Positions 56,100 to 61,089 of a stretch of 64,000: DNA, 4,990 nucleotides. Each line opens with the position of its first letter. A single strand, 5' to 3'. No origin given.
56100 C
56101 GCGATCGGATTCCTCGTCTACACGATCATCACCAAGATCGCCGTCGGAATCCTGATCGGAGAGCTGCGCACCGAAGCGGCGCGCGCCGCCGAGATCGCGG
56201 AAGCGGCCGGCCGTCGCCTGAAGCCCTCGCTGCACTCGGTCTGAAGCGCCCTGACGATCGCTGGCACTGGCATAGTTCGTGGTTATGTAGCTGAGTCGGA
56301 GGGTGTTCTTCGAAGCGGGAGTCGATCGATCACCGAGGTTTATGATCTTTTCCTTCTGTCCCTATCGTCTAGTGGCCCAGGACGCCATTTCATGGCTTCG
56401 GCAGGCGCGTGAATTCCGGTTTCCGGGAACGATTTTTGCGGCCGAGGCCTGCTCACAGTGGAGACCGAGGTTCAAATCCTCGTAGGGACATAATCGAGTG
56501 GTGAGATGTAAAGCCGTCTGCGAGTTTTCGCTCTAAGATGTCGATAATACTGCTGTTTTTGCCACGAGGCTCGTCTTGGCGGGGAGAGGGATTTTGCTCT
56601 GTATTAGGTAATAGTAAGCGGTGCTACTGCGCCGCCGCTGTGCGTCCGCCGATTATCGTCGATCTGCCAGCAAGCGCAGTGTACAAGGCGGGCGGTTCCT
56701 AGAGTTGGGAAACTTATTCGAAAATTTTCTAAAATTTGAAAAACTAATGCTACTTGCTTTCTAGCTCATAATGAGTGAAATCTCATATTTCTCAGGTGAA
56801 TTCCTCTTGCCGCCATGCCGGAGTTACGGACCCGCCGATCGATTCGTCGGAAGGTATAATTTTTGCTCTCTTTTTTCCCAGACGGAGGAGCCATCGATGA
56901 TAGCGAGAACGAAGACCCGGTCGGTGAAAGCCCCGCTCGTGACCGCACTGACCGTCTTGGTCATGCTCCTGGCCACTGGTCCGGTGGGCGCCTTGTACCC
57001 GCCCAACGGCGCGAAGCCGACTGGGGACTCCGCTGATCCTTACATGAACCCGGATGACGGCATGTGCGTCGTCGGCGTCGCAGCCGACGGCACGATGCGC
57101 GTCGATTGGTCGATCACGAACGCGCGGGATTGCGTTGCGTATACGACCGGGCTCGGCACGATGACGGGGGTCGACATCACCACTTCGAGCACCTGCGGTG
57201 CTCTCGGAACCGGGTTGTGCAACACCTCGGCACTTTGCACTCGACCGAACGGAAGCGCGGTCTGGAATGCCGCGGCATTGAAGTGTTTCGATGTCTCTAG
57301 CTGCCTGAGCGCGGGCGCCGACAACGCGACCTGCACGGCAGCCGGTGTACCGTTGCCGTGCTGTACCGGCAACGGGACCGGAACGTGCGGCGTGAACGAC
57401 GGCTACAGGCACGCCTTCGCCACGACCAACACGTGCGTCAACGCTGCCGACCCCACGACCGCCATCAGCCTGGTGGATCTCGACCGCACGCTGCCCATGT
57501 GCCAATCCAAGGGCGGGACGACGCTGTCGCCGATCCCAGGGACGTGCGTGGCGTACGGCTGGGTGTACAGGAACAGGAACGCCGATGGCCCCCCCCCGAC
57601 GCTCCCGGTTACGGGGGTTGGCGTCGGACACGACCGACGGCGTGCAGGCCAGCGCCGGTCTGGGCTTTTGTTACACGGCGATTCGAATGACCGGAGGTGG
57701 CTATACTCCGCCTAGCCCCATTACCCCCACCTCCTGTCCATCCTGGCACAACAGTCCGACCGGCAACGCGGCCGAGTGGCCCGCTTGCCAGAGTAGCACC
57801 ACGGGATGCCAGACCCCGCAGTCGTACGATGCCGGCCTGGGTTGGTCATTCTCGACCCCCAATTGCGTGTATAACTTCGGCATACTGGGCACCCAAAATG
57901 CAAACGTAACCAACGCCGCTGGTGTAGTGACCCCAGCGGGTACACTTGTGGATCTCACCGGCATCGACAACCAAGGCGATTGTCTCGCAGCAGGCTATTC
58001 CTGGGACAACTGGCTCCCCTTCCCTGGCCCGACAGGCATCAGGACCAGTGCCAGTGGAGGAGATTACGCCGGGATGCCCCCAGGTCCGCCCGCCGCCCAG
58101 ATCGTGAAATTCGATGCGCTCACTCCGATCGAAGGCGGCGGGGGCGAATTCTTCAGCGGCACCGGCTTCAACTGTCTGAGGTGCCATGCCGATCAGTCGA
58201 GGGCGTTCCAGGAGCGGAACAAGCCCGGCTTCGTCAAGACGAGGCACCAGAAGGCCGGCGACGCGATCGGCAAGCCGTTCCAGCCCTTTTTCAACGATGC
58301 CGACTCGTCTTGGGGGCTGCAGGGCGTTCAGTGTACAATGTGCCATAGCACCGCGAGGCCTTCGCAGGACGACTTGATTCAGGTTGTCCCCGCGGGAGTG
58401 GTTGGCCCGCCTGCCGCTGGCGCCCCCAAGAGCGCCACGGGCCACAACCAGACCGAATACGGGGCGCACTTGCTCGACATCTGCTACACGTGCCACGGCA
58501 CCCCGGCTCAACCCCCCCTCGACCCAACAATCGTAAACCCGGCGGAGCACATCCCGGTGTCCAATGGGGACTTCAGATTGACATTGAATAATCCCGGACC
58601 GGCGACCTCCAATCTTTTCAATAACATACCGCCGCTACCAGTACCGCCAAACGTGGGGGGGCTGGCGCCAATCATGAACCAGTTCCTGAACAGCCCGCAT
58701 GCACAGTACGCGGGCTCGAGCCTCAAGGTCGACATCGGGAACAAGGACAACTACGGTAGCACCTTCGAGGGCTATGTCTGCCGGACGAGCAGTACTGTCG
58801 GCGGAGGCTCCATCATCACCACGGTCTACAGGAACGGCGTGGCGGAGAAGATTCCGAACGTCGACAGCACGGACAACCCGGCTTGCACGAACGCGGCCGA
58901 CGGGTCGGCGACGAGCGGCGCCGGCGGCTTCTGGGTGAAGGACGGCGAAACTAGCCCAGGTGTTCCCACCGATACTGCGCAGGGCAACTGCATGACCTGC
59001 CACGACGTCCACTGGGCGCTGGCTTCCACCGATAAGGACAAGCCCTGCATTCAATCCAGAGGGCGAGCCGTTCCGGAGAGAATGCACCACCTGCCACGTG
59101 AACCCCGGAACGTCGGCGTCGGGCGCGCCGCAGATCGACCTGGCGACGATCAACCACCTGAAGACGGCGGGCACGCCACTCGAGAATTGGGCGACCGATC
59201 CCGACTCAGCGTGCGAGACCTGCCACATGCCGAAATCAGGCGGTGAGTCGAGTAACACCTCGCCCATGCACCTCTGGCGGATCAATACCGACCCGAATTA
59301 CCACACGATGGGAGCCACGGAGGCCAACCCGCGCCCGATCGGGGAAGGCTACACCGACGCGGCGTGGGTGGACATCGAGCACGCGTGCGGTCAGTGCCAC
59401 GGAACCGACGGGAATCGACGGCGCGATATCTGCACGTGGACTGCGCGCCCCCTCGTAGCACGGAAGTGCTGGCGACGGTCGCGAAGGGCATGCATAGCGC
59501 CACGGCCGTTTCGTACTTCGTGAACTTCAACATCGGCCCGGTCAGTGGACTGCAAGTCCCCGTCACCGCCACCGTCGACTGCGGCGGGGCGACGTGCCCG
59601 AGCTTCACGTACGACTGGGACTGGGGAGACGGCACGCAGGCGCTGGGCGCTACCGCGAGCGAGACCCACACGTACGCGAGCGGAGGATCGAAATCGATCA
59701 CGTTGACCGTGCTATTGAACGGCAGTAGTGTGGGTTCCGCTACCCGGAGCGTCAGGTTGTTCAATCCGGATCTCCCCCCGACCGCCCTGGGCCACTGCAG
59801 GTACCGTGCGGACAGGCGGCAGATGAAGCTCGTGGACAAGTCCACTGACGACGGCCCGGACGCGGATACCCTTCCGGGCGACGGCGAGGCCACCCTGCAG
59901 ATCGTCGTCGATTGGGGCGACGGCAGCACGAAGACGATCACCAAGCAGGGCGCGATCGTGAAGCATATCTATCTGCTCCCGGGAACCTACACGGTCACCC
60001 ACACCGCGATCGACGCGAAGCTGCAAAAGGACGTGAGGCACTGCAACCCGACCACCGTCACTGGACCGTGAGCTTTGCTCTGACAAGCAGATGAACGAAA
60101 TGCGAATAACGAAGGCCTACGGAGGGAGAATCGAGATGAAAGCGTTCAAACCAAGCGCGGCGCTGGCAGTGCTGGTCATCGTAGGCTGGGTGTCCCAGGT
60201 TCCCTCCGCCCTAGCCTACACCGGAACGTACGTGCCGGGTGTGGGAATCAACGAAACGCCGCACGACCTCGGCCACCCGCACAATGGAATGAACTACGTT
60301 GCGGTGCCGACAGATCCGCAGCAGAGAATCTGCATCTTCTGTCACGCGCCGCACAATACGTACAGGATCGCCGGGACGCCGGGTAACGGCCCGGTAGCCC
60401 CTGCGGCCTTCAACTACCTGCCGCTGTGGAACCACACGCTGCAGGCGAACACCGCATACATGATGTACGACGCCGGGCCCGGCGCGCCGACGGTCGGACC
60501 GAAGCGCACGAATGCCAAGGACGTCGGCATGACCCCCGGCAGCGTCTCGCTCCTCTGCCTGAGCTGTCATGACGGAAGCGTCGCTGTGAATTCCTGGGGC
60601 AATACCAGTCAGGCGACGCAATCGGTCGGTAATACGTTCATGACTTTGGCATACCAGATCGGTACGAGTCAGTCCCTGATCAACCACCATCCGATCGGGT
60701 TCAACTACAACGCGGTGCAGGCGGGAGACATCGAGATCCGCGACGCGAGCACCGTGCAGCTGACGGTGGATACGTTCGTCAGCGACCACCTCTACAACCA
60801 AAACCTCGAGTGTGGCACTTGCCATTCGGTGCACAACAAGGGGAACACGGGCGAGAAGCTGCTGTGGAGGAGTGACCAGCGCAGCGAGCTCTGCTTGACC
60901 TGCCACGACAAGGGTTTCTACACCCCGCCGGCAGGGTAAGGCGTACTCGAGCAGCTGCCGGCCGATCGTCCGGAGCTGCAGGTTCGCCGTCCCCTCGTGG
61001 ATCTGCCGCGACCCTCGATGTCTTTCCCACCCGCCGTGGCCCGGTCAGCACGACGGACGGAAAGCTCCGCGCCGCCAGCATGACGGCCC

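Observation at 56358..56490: tRNA-Glu-like gene with intact acceptor, D and T arms but a 60-nt structured insertion in the anticodon loop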

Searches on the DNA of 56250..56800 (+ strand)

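Call 4: search_rna_families(source=window, start=56250, end=56800, threshold=evalue, max_evalue=10, show_alignments=4)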
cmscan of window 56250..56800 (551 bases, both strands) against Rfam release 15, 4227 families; matches with E-value up to 10: 4.
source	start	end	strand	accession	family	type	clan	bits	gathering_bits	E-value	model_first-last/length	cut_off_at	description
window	56419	56489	+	RF01684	mascRNA-menRNA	Gene;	-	18.3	42.5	0.52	1-56/56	no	MALAT1-associated small cytoplasmic RNA/MEN beta RNA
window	56438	56491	-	RF04354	Plastid-ycf2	Cis-reg;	-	13.9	65.7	7.7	1-75/75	no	Plastid-ycf2 5UTR RNA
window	56487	56529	+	RF00292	snoTBR5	Gene; snRNA; snoRNA; CD-box;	-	13.8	44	2.3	1-94/94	no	Small nucleolar RNA TBR5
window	56689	56768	+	RF02922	RAGATH-32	Cis-reg;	-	10.7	41.8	10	1-78/78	no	RAGATH-32 RNA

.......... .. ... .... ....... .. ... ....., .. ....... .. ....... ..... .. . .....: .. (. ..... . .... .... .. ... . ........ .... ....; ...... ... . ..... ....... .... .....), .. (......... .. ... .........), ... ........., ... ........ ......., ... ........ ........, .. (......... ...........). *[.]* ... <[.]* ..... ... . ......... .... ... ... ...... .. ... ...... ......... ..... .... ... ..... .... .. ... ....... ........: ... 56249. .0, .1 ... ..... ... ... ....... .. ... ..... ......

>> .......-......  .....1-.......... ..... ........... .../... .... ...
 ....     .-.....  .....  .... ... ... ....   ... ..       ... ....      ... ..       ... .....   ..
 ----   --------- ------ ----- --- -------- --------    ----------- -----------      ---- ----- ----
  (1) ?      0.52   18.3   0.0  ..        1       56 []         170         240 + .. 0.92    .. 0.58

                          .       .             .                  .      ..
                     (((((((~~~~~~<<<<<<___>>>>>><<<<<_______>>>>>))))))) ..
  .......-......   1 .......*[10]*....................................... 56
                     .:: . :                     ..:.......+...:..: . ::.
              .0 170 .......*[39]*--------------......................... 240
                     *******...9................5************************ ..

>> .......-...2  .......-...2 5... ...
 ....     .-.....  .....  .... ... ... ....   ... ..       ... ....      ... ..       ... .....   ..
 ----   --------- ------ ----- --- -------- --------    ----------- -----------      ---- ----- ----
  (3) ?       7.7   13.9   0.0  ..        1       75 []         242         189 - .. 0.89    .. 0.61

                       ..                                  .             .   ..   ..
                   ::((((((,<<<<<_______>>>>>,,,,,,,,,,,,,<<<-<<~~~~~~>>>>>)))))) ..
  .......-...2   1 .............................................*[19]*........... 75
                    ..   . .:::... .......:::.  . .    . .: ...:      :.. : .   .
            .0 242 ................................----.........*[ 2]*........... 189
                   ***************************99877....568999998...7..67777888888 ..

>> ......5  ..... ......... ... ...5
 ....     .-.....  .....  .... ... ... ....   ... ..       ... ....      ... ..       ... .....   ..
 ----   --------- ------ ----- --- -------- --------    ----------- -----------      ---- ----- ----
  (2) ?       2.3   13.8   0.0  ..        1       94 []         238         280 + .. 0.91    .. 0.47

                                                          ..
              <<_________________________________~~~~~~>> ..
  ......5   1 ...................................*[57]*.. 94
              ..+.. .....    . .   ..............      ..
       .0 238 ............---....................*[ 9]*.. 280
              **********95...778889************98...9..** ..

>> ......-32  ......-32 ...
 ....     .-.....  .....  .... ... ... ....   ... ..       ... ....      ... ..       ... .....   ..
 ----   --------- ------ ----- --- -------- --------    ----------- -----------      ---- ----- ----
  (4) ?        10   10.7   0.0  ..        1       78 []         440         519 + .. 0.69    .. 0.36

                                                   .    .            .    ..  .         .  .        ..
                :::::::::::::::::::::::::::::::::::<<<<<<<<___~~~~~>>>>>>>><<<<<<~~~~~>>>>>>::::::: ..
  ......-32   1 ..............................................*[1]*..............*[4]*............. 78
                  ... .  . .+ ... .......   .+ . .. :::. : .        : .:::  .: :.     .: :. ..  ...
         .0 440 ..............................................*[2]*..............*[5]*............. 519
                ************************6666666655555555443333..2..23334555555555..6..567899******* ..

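Call 9: search_dna_similar(query=window:56300-56560:+, collection=plasmids, mode=distant, max_evalue=0.01)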
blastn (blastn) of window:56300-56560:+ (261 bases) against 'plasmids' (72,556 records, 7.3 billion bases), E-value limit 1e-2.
No match.

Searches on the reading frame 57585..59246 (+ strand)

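Call 28: search_protein_families(library=pfam, proteins=[window:57585-59246:+])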
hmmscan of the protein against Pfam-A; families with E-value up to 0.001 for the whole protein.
window:57585-59246:+ (553 aa): 3 families
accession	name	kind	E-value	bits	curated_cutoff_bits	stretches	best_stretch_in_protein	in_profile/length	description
PF22113.1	Mtrc-MtrF_II-IV_dom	-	2e-05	24.6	30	0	196-306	30-129/176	Outer membrane cytochrome MtrC/MtrF-like, domains II/IV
PF14537.11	Cytochrom_c3_2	-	7.4e-05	23.6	25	0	193-259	5-69/79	Cytochrome c3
PF09699.15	Paired_CXXCH_1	-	0.00045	20.3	20.6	0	465-476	5-16/41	Doubled CXXCH motif (Paired_CXXCH_1)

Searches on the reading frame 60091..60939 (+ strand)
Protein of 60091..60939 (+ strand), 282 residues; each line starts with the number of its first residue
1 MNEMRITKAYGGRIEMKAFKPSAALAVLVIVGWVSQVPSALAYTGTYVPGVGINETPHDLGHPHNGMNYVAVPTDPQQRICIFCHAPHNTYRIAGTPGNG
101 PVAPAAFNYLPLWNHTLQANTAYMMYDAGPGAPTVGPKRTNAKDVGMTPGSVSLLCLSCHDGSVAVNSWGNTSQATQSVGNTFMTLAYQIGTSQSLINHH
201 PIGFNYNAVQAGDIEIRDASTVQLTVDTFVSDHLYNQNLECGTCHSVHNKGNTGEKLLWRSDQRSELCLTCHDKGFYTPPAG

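Call 28: search_protein_families(library=pfam, proteins=[window:60091-60939:+])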
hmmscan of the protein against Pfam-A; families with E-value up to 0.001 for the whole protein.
window:60091-60939:+ (282 aa): 2 families
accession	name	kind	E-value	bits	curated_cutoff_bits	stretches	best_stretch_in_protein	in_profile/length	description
PF09699.15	Paired_CXXCH_1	-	1.1e-09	38.2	20.6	1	240-274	8-38/41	Doubled CXXCH motif (Paired_CXXCH_1)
PF14522.11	Cytochrome_C7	-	2.7e-07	30.8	24.8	0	232-274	7-50/67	Cytochrome c7 and related cytochrome c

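Call 41: find_encoding_contigs(protein=window:60091-60939:+, flank=2000, max_places=4)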
Protein window:60091-60939:+ (282 aa): no gene with exactly this product is on record in the collection.
